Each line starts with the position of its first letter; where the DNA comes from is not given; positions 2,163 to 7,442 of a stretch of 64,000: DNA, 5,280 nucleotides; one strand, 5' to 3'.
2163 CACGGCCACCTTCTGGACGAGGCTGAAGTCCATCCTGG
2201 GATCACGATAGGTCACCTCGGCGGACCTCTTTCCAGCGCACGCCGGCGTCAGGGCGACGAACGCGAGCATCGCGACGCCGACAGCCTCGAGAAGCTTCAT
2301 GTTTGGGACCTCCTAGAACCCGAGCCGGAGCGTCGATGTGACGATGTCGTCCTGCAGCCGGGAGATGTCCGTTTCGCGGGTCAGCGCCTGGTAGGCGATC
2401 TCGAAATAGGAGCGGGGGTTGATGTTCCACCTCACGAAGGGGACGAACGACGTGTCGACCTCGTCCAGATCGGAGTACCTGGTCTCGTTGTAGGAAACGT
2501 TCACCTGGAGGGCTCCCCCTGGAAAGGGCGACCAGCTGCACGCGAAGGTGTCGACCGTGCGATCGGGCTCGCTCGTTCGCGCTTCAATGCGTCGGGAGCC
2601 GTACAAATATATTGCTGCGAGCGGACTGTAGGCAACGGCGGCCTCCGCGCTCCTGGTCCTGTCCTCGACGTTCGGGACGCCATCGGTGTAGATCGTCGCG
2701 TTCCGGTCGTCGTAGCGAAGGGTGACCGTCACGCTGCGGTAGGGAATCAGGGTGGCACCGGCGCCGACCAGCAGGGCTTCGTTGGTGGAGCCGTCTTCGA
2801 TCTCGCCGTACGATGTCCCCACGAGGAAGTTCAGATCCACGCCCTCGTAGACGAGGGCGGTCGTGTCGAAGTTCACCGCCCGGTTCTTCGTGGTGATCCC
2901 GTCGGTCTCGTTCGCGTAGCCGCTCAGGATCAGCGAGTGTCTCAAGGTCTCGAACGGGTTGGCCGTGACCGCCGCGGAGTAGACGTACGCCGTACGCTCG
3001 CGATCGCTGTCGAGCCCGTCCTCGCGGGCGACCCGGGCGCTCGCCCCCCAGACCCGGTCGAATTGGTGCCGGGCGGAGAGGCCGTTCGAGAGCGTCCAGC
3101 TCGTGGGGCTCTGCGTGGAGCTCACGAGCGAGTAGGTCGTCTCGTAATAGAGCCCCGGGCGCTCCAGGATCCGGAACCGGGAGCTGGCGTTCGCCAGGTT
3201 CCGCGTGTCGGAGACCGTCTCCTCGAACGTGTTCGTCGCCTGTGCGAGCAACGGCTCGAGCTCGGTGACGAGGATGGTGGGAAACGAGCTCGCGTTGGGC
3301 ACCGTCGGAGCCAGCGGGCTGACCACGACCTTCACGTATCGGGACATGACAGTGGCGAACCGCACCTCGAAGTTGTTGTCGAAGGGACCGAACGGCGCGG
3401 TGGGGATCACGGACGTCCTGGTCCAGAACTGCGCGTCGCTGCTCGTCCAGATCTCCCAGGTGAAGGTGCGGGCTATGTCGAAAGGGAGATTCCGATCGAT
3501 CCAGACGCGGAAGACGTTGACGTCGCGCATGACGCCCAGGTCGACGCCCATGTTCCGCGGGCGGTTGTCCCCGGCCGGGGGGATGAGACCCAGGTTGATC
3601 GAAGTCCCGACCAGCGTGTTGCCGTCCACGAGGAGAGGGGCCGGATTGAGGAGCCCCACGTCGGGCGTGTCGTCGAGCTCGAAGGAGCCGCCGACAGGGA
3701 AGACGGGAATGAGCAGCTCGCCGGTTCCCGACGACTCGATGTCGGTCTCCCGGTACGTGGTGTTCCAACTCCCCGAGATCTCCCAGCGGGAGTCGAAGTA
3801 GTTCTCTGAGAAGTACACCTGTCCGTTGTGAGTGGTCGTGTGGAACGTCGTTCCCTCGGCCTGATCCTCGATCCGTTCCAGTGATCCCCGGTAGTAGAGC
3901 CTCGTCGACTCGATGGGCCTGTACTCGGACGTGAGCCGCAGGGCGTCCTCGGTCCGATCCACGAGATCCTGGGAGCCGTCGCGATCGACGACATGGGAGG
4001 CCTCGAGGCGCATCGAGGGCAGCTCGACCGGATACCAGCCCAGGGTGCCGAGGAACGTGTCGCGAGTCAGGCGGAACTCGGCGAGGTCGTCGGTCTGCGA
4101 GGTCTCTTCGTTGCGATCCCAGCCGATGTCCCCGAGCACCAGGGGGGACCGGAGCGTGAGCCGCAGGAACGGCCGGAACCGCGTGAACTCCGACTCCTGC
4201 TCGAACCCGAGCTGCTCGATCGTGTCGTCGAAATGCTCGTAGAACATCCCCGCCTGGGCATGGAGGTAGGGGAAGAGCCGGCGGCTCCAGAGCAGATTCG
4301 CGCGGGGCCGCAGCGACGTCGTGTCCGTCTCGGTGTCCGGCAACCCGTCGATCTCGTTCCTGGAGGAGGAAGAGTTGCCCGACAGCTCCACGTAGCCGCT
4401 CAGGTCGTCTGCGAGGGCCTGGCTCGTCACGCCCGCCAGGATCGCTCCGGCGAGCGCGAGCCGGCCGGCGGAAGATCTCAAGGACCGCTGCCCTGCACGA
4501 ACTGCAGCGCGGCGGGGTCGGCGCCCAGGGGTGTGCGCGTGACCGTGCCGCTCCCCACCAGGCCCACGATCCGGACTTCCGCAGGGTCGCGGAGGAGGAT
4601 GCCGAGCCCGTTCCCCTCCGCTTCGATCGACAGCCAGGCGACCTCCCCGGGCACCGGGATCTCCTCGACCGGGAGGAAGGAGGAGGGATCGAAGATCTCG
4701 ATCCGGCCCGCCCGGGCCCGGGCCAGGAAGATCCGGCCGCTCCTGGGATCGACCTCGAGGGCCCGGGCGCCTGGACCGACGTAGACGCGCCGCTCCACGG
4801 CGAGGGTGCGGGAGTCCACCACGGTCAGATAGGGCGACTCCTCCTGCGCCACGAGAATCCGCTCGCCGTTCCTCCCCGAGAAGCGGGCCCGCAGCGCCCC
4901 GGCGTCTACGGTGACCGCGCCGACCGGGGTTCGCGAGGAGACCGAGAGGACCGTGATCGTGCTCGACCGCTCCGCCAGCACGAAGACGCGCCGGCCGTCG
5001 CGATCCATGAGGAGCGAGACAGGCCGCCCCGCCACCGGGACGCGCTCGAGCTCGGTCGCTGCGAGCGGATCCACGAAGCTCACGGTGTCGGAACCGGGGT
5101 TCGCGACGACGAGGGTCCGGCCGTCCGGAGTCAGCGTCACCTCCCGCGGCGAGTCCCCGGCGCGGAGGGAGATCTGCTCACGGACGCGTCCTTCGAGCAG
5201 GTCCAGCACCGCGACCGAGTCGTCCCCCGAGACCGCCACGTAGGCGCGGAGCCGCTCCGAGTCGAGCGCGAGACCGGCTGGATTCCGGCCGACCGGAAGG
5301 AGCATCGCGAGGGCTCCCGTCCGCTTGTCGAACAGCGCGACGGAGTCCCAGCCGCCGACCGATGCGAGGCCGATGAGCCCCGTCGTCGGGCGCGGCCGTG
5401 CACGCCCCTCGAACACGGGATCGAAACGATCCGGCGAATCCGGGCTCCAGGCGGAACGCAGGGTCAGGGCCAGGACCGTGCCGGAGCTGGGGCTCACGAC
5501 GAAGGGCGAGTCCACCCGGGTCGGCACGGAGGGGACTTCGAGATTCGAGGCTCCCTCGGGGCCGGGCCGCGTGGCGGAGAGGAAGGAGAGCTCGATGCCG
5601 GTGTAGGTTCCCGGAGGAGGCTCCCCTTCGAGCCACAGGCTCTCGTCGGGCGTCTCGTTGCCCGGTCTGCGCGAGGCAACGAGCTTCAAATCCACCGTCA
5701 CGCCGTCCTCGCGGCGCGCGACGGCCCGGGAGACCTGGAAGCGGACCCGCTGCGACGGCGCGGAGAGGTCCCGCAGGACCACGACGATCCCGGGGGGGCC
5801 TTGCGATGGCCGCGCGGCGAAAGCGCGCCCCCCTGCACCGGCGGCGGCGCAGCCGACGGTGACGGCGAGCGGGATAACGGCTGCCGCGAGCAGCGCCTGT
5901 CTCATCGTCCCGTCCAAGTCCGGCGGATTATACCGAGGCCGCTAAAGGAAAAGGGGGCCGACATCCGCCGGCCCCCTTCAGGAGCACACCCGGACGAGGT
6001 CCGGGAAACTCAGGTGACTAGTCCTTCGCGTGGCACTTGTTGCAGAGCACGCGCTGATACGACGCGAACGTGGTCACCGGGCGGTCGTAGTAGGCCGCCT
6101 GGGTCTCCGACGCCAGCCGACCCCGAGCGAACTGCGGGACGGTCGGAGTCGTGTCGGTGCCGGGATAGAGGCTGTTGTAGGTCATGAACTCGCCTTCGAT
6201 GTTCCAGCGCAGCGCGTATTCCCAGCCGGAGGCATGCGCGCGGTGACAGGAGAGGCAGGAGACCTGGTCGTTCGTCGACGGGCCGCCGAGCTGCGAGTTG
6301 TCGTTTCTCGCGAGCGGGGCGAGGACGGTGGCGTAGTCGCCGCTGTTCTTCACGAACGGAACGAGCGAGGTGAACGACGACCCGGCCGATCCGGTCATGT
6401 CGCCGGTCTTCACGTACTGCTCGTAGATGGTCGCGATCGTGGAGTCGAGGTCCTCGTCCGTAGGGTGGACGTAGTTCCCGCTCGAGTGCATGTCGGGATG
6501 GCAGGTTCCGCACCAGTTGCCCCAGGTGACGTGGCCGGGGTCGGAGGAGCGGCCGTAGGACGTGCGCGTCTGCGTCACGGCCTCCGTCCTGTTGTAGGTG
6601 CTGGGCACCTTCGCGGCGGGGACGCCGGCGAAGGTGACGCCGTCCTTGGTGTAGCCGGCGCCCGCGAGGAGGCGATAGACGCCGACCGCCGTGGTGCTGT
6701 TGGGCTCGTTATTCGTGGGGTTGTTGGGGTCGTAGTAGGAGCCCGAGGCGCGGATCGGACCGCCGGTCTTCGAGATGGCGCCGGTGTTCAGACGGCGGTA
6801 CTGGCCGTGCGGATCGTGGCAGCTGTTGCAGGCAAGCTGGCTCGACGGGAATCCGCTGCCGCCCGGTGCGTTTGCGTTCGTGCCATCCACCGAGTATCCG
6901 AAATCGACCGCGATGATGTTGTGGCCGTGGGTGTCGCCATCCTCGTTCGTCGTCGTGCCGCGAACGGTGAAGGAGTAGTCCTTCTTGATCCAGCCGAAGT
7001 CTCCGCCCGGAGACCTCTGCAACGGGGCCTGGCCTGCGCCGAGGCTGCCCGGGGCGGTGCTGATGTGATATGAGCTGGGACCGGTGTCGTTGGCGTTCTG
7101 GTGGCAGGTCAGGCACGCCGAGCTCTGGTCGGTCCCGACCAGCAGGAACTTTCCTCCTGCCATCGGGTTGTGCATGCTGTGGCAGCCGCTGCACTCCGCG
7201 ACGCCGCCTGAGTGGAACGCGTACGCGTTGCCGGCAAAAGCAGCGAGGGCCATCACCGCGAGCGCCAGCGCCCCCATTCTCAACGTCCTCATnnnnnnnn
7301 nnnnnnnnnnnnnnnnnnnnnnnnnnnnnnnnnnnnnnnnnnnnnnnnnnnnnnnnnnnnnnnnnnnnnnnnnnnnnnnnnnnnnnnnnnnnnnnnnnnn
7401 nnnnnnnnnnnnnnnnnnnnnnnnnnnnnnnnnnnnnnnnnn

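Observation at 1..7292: Cytochrome / beta-propeller / 722-aa beta-barrel / CsgG-like lipoproteins / SurA-like module: candidate outer-membrane (possibly electron-conduit) assembly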

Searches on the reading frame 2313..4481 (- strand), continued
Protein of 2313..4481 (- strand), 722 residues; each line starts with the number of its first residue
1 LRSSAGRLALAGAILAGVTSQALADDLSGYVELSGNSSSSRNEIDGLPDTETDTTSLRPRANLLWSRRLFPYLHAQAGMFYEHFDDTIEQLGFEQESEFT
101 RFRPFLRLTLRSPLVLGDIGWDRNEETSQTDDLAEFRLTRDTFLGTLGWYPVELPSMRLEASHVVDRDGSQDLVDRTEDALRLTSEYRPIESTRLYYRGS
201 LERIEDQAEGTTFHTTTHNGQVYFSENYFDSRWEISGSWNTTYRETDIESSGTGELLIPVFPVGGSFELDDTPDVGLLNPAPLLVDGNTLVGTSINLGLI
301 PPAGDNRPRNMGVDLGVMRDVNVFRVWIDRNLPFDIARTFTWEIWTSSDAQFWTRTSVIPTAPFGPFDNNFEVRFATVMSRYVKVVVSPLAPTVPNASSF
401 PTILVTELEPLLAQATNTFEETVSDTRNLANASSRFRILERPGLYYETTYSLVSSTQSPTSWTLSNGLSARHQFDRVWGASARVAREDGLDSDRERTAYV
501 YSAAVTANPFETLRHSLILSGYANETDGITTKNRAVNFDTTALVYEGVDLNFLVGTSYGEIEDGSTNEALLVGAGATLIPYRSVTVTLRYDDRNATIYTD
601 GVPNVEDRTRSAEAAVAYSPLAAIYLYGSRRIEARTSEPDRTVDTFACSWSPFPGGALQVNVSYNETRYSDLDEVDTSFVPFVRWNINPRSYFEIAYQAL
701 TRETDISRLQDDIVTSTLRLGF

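Call 94: search_protein_representatives(alignment_id=A1)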
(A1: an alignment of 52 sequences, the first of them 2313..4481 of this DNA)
Query: 52 sequences, 722 profile positions. Proteins with E-value up to 0.001 (for the whole library): 1464; up to 1e-10: 1253; up to 1e-30: 864. The best 150 are listed.
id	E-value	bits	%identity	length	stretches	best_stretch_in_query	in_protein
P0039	3.0e-296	1000.8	-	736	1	5-722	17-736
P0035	7.0e-295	996.3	-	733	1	7-722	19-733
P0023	2.1e-286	968.3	-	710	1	14-722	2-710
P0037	4.0e-273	924.4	-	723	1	7-722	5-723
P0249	8.9e-273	923.2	-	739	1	3-722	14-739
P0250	5.3e-261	884.3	-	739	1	8-722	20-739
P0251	8.0e-260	880.4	-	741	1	7-722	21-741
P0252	2.6e-259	878.8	-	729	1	10-722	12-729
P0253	6.4e-258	874.1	-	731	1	9-721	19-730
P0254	1.6e-257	872.8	-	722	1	5-722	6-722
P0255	2.0e-257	872.5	-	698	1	24-722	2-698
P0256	7.2e-256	867.3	-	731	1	9-722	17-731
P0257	5.1e-255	864.5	-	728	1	6-721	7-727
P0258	2.8e-254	862.1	-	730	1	9-722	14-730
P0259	3.1e-253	858.6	-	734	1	9-722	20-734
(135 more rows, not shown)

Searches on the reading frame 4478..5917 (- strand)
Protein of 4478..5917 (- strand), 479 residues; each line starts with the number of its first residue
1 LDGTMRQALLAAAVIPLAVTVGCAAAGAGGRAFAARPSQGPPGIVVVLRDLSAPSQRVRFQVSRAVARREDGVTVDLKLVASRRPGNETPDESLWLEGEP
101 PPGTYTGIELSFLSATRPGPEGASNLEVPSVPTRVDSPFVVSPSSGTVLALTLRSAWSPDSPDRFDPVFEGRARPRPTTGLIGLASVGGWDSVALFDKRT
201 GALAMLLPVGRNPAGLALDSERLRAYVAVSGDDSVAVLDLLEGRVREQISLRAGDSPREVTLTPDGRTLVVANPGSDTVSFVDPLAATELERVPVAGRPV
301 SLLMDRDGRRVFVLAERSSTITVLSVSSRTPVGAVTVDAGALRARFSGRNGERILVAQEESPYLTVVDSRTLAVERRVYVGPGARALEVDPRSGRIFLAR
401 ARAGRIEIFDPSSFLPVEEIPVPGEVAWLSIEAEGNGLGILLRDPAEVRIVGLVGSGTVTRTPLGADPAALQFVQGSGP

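Call 6: search_protein_families(library=pfam, proteins=[window:4478-5917:-], max_evalue=1)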
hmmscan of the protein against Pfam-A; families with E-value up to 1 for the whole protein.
window:4478-5917:- (479 aa): 6 families
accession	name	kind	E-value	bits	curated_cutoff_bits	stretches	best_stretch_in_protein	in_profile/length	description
PF10282.15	Lactonase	-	2.5e-08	34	21.7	1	212-282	245-318/344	Lactonase, 7-bladed beta-propeller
PF21783.3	YNCE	-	4.7e-08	33.2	27.1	1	216-324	33-139/339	YNCE-like beta-propeller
PF25174.1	Beta-prop_THOC3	-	8.6e-07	28.7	305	2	221-339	57-171/272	THOC3 beta-propeller domain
PF02239.22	Cytochrom_D1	-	0.0029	16.7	25.5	1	286-378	24-115/368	Cytochrome D1 heme domain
PF07433.17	DUF1513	-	0.084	12.4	27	1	252-278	96-122/304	Protein of unknown function (DUF1513)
PF23749.1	DUF7165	-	0.16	11.2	26.7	1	227-289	79-141/442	Domain of unknown function (DUF7165)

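Call 7: search_protein_families(library=ncbifam, proteins=[window:4478-5917:-], max_evalue=1)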
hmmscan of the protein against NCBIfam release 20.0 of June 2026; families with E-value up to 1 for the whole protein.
window:4478-5917:- (479 aa): 10 families
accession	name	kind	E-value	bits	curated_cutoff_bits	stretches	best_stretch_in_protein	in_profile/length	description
TIGR03866.1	PQQ_ABC_repeats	subfamily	7.4e-24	84.4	287.3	2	191-345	21-173/310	PQQ-dependent catabolism-associated beta-propeller protein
TIGR02276.1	beta_rpt_yvtn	repeat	3.9e-16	58.7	27.85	3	264-303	1-40/42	beta-propeller repeat protein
NF052340.1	hydrazine_beta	equivalog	8.1e-11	41.6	560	2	256-391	34-171/372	hydrazine synthase subunit beta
NF052342.1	hydrazine_BC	exception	1.1e-09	37.1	1250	1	255-357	39-140/690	hydrazine synthase subunit beta-gamma fusion subunit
NF048007.1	MmpL3Stblzr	equivalog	1e-08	34.8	600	1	203-426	40-270/366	MmpL3/TtfA transport complex stabilizer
NF052460.1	L-NosZ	equivalog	5.9e-07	28.4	700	1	226-391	58-225/480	clade III lactonase-type nitrous-oxide reductase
NF052280.1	7_blade_YncE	equivalog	3.5e-05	22.8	400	1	216-315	221-317/338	7-bladed beta-propeller protein YncE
NF038117.1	choice_anch_I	subfamily_domain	7.5e-05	21.8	300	1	250-284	90-126/458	choice-of-anchor I family protein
TIGR03907.1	QH_beta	equivalog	0.0034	16.5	223.2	0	292-326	28-62/338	quinohemoprotein amine dehydrogenase subunit beta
TIGR00559.1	pdxJ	equivalog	0.14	11.7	192.75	1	255-311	82-137/239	pyridoxine 5'-phosphate synthase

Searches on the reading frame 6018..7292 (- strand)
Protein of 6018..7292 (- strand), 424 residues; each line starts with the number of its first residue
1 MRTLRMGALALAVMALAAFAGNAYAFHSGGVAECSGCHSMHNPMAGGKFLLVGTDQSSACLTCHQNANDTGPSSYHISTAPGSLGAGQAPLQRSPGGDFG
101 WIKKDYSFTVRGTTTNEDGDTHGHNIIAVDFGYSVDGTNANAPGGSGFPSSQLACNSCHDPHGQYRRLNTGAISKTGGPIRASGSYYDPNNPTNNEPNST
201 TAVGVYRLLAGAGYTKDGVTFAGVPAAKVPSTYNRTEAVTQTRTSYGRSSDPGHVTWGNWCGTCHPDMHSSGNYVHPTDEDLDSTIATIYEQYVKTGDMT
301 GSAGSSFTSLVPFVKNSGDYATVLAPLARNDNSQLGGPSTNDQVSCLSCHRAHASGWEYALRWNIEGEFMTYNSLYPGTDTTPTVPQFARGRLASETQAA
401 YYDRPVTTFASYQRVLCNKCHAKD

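Call 6: search_protein_families(library=pfam, proteins=[window:6018-7292:-], max_evalue=1)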
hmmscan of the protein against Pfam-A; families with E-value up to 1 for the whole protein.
window:6018-7292:- (424 aa): 6 families
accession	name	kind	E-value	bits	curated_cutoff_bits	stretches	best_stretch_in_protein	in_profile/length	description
PF09699.15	Paired_CXXCH_1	-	3.1e-10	40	20.6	3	32-67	7-39/41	Doubled CXXCH motif (Paired_CXXCH_1)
PF14522.11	Cytochrome_C7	-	3.7e-08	33.5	24.8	1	27-69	8-53/67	Cytochrome c7 and related cytochrome c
PF14537.11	Cytochrom_c3_2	-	1.7e-06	28.8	25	0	28-69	3-38/79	Cytochrome c3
PF22113.1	Mtrc-MtrF_II-IV_dom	-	0.00076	19.5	30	2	32-163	7-92/176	Outer membrane cytochrome MtrC/MtrF-like, domains II/IV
PF13442.11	Cytochrome_CBB3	-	0.098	13.4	27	0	252-291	5-39/68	Cytochrome C oxidase, cbb3-type, subunit III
PF02085.21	Cytochrom_CIII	-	0.58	11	22.9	0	31-69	46-87/101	Class III cytochrome C family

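Call 7: search_protein_families(library=ncbifam, proteins=[window:6018-7292:-], max_evalue=1)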
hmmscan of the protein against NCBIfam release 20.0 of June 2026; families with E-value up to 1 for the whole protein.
window:6018-7292:- (424 aa): 8 families
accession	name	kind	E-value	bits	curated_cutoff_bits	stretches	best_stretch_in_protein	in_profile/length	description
TIGR01905.1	paired_CXXCH_1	subfamily_domain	3.6e-10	39.6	25.2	3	32-67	7-39/41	doubled CXXCH domain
TIGR03508.1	decahem_SO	subfamily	7.7e-07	28.8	192.2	2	32-67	144-177/258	DmsE family decaheme c-type cytochrome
NF041028.1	decahem_GSU2203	exception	3.7e-06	26.4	325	1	30-68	124-159/317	GSU2203 family decaheme c-type cytochrome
TIGR03153.1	cytochr_NrfH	equivalog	3.8e-05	23.8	134.2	1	8-68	5-63/138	cytochrome c nitrite reductase small subunit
TIGR03507.1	decahem_SO1788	subfamily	0.13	10.7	209.3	1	32-79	270-317/672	OmcA/MtrC family decaheme c-type cytochrome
NF047727.1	4hemeCytCCctA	equivalog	0.18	12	180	1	8-69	13-69/109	tetraheme c-type cytochrome CctA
NF045722.1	c3_cytochr_TmcA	equivalog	0.2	11.5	114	1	28-71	54-94/125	acidic tetraheme cytochrome c3 TmcA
NF043010.1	Cyt554_Nsmonas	equivalog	0.23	10.8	400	0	343-360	31-48/238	cytochrome c-550 CycA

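Call 20: search_solved_structures(query=window:6018-7292:-, max_evalue=1, show_alignments=2)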
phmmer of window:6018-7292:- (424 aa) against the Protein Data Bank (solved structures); distinct sequences matched with E-value up to 1: 5.
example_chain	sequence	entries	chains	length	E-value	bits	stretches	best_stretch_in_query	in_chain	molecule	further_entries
6ef8_A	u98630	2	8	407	1.2e-109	370.3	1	26-424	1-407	C-type cytochrome OmcS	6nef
3h4n_A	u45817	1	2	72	0.11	14.7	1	15-72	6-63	Cytochrome c7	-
9yuq_N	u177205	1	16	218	0.12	14.5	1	29-65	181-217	Putative multiheme cytochrome c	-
1vkd_A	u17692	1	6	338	0.37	12.9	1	208-274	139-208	conserved hypothetical protein TM1225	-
7wxe_A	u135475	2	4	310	0.89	11.7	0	269-317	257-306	6-phosphogluconate dehydrogenase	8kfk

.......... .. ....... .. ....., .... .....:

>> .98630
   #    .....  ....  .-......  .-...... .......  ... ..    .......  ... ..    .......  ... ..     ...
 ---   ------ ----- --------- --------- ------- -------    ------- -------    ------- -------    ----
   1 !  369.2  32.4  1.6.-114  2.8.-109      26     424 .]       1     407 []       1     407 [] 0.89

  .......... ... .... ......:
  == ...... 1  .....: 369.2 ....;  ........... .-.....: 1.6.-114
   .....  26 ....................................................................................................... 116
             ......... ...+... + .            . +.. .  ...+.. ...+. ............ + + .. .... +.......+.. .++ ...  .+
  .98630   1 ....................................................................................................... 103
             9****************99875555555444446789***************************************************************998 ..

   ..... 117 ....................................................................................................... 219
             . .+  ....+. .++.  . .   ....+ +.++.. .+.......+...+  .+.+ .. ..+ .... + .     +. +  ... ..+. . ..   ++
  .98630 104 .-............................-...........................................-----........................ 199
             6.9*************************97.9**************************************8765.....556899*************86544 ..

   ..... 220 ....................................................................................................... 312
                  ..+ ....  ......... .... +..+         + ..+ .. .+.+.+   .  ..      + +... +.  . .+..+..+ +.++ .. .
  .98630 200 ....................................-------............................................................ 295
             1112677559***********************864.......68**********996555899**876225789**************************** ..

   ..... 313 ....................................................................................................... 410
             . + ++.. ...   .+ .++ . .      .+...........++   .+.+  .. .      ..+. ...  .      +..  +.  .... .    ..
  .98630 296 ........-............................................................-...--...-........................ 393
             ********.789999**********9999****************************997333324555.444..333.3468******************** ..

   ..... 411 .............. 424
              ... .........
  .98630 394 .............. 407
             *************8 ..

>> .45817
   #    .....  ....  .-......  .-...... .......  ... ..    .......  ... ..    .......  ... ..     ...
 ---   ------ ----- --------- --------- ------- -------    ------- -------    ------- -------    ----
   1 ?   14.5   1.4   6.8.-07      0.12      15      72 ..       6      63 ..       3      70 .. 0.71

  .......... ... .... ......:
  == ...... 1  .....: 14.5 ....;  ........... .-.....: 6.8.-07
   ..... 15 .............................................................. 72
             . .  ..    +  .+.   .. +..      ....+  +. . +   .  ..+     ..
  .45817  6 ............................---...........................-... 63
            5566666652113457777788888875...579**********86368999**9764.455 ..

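Call 72: list_cluster_members(proteins=[P0066, window:6018-7292:-, window:2313-4481:-])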
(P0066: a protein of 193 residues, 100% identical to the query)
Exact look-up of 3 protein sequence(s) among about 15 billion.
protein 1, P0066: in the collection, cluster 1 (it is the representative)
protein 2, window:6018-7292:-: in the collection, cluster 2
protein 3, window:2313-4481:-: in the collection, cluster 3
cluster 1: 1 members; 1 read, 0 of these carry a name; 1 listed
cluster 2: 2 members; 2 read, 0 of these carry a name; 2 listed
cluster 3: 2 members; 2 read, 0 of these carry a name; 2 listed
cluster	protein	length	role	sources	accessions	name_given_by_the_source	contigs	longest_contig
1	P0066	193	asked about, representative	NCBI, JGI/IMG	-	-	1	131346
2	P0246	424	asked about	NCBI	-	-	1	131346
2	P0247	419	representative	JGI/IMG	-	-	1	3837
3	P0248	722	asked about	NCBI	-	-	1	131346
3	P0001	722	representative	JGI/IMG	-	-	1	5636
